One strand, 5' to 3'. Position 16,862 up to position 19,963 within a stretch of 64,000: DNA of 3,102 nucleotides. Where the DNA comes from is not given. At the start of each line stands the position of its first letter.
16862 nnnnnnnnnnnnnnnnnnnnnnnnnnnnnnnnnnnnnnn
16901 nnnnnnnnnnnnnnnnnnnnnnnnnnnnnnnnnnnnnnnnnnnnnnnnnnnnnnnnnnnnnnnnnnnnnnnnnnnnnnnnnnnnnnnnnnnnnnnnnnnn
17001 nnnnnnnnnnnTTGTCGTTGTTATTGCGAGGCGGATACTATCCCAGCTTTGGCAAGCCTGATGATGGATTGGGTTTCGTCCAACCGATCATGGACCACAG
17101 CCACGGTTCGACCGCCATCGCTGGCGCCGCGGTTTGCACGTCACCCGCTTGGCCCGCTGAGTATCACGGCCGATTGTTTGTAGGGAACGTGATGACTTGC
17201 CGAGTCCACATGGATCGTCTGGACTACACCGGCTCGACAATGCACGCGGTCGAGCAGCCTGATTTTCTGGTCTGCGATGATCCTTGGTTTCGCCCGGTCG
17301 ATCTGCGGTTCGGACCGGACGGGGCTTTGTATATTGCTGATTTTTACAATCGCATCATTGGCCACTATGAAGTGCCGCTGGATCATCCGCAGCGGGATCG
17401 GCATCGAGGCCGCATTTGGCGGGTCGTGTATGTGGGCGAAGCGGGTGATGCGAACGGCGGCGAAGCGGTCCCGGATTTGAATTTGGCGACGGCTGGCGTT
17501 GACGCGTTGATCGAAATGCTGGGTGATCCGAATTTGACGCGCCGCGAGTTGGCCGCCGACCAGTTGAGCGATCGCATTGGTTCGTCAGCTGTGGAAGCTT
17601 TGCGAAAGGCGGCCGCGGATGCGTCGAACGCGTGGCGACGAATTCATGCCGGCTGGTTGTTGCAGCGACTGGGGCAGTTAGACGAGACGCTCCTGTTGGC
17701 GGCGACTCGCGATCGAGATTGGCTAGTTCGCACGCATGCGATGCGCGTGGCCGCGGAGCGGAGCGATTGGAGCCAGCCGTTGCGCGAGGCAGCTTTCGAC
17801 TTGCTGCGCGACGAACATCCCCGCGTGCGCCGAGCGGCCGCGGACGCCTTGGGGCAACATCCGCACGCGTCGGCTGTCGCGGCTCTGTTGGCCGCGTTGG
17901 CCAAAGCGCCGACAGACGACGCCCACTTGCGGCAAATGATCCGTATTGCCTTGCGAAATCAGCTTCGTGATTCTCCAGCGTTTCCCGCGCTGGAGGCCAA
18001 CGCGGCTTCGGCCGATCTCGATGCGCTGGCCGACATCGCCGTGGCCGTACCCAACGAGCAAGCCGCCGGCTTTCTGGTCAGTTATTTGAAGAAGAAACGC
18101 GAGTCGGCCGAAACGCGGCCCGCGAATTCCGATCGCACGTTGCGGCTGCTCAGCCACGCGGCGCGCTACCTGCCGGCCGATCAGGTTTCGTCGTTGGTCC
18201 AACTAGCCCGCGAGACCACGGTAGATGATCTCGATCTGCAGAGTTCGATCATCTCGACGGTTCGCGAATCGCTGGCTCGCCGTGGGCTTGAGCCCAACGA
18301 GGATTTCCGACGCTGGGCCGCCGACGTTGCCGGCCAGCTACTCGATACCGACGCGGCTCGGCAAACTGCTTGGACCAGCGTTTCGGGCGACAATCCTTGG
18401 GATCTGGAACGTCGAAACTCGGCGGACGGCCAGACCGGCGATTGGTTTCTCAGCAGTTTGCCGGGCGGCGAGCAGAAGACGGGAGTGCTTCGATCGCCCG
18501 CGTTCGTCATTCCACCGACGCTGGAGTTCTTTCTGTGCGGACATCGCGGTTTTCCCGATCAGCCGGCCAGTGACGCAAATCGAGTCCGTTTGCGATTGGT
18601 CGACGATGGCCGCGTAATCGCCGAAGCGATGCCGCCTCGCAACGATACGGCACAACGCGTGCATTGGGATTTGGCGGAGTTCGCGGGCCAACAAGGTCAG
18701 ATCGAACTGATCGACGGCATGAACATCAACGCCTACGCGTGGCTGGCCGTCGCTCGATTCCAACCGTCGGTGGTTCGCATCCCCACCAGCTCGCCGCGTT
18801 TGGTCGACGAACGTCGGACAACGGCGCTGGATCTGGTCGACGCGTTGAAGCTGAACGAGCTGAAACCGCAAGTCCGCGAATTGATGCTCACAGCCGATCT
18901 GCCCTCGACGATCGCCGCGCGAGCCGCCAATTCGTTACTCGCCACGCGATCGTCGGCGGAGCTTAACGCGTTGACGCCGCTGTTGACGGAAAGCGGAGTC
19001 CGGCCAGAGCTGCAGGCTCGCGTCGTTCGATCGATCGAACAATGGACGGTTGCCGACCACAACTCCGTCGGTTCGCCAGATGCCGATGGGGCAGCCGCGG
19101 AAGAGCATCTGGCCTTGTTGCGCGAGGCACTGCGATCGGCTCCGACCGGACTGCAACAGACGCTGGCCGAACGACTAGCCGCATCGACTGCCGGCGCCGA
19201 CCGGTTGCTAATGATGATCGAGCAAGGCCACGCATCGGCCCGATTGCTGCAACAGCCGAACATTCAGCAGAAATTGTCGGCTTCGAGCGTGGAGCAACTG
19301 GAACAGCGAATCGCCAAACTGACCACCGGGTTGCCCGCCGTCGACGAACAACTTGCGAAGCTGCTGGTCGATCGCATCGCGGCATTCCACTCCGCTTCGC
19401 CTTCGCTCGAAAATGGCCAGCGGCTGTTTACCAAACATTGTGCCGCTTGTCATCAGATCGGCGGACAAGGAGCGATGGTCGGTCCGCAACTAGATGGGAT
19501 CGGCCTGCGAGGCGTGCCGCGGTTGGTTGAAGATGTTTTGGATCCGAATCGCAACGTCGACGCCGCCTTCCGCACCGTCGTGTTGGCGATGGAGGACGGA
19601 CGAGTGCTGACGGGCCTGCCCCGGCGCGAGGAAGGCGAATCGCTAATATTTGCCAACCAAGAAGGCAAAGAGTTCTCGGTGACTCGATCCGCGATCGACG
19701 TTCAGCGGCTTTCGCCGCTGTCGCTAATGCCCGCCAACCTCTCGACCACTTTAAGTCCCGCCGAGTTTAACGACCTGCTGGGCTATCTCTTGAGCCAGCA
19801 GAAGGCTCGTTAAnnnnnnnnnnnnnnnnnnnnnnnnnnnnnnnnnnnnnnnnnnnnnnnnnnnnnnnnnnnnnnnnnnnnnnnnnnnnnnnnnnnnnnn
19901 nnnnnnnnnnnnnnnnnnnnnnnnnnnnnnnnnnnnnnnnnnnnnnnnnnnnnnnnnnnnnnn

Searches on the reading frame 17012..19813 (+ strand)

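Call 88: search_protein_families(library=pfam, proteins=[window:17012-19813:+], max_evalue=0.0001)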
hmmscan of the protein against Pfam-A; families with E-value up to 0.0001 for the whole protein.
window:17012-19813:+ (933 aa): 5 families
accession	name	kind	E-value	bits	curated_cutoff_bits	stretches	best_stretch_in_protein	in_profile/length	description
PF23500.1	DUF7133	-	1.5e-25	90.8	27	1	27-140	259-383/385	Domain of unknown function (DUF7133)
PF13646.12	HEAT_2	-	1.4e-14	54.6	27.7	2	227-303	4-78/88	HEAT repeats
PF00034.26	Cytochrom_C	-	1.7e-08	36.1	21.3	1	800-833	2-36/90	Cytochrome c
PF13442.11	Cytochrome_CBB3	-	1.1e-06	29.3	27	0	799-833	3-33/68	Cytochrome C oxidase, cbb3-type, subunit III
PF02985.28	HEAT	-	5.6e-05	23.5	23.5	0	262-282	6-26/31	HEAT repeat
